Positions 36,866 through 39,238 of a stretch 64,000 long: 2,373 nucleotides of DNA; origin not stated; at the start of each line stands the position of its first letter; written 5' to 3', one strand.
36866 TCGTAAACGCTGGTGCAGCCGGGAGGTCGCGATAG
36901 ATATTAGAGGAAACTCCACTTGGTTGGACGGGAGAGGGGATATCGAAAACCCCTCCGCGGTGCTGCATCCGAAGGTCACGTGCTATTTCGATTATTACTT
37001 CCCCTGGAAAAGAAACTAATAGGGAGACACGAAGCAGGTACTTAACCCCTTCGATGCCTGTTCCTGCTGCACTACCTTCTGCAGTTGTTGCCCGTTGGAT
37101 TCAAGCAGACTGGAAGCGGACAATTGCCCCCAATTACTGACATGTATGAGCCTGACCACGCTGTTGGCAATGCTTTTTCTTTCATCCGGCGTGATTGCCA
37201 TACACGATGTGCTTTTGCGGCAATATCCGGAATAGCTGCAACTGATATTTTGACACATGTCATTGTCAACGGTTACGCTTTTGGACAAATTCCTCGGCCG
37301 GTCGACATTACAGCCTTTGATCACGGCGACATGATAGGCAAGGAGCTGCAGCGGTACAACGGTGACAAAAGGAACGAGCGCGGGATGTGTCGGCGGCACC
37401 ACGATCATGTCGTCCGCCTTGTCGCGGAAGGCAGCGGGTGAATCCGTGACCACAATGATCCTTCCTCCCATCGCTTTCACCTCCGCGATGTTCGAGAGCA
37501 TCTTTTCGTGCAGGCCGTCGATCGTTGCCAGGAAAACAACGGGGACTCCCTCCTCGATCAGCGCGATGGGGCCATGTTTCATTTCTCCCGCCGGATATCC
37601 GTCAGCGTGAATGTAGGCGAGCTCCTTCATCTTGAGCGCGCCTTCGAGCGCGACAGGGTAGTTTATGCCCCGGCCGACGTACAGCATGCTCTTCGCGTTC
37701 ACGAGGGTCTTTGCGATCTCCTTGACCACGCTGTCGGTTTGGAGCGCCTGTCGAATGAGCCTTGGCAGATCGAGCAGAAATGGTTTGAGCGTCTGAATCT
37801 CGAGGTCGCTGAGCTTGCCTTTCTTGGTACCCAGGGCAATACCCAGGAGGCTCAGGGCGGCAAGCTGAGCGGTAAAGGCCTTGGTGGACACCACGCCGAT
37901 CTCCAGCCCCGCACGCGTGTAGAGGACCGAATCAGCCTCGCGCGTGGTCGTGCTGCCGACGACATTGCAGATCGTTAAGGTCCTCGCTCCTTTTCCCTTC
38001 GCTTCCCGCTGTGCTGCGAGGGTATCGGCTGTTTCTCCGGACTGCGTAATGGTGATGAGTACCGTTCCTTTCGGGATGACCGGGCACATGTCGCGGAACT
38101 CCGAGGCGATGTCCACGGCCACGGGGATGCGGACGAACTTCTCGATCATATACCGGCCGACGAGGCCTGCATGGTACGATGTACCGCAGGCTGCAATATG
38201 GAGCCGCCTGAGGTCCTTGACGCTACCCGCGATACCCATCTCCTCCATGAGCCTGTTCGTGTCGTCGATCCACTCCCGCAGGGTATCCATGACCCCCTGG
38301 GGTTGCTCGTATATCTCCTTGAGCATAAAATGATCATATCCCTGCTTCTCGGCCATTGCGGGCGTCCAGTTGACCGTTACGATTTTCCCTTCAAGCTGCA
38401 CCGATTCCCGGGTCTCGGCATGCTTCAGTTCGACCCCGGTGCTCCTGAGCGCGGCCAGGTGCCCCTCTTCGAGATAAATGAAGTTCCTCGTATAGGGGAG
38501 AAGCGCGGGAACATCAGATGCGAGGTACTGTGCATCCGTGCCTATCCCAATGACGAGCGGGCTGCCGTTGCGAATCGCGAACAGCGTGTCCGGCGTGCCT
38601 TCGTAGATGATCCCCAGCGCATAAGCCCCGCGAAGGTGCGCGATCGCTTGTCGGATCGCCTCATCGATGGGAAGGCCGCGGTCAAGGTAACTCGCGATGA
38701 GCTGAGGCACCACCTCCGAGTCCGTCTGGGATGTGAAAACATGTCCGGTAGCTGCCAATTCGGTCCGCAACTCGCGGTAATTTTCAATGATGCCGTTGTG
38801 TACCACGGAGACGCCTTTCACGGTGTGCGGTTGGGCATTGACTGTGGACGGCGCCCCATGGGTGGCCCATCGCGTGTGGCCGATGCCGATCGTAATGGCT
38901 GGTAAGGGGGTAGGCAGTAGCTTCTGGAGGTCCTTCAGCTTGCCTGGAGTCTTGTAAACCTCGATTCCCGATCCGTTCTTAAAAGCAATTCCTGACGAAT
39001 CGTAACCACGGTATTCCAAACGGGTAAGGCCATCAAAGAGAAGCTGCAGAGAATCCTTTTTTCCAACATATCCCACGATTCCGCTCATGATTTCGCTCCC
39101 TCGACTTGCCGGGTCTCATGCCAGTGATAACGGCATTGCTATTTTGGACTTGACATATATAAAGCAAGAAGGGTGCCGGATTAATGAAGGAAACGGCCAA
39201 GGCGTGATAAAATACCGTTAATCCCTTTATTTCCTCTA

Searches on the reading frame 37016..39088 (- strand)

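Call 47: search_protein_families(library=pfam, proteins=[window:37016-39088:-], max_evalue=0.000001)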
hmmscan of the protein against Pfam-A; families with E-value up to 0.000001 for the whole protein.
window:37016-39088:- (690 aa): 3 families
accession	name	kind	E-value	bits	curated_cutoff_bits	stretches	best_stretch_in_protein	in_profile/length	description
PF01380.27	SIS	-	3.7e-55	185.7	25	2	294-417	6-130/131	SIS domain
PF13522.11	GATase_6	-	2.5e-18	66.8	27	1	66-191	11-129/130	Glutamine amidotransferase domain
PF13537.11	GATase_7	-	1e-15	58.3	25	1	83-197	11-122/123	Glutamine amidotransferase domain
